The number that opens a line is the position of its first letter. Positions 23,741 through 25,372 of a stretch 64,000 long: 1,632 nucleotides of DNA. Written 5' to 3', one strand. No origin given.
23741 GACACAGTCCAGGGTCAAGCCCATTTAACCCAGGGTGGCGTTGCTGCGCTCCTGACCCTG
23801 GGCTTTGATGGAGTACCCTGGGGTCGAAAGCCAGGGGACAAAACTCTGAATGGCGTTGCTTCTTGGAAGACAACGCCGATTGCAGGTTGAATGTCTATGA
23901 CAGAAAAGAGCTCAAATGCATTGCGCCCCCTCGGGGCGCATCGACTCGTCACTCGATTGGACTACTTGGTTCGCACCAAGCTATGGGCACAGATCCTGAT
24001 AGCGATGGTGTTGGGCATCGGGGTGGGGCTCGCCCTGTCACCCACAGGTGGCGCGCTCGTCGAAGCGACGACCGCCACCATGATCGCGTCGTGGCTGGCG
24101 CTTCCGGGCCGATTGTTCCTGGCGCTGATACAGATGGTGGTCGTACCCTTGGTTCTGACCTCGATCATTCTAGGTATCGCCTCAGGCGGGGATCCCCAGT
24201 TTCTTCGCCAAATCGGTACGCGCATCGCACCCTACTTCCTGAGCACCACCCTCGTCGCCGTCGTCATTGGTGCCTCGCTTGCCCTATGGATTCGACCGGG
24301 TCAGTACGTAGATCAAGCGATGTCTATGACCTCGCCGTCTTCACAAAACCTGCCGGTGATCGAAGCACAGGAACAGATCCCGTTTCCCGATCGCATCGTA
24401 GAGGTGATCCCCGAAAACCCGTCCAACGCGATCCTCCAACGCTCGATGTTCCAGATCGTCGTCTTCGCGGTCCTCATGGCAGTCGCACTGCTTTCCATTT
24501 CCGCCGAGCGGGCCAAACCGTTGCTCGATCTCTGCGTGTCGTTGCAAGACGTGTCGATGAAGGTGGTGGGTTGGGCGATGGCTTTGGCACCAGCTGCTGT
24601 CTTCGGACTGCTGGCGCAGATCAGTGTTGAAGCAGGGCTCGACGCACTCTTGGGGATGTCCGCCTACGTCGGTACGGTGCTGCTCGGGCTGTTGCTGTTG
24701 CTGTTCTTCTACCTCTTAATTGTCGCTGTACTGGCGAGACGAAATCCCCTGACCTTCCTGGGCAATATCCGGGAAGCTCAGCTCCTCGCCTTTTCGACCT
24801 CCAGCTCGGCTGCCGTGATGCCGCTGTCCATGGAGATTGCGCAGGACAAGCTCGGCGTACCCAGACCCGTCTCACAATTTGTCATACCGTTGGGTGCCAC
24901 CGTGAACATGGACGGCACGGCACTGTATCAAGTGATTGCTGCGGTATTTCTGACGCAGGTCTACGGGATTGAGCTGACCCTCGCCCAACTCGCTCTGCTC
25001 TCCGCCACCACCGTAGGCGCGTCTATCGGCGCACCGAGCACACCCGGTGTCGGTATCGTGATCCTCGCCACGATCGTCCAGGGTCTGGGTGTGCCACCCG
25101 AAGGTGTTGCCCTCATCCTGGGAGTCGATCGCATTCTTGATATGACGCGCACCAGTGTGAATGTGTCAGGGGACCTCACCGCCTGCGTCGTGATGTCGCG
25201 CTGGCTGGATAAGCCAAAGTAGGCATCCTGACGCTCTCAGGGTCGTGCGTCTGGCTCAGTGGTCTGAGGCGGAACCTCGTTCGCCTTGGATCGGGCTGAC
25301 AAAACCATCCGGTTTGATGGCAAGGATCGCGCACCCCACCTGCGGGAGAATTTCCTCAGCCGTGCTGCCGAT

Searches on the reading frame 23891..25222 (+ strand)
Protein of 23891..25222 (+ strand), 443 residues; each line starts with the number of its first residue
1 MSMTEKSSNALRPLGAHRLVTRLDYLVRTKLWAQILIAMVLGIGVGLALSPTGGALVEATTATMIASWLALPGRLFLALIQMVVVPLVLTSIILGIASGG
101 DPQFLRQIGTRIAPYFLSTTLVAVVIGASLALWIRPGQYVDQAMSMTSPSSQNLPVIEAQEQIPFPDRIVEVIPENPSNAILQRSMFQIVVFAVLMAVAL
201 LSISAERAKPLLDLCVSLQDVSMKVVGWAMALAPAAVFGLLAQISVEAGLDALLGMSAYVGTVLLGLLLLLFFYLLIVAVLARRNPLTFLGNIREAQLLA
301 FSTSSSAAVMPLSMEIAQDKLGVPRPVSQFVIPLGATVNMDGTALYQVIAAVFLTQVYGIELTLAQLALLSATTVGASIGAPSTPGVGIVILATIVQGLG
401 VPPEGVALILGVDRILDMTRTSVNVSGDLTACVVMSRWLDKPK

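Call 83: search_protein_families(library=pfam, proteins=[window:23891-25222:+], max_evalue=0.00001)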
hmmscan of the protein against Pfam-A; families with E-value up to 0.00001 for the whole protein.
window:23891-25222:+ (443 aa): 1 family
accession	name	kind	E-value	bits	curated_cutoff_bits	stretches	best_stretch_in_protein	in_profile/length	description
PF00375.23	SDF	-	3.2e-115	385.7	27.9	1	31-438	1-387/387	Sodium:dicarboxylate symporter family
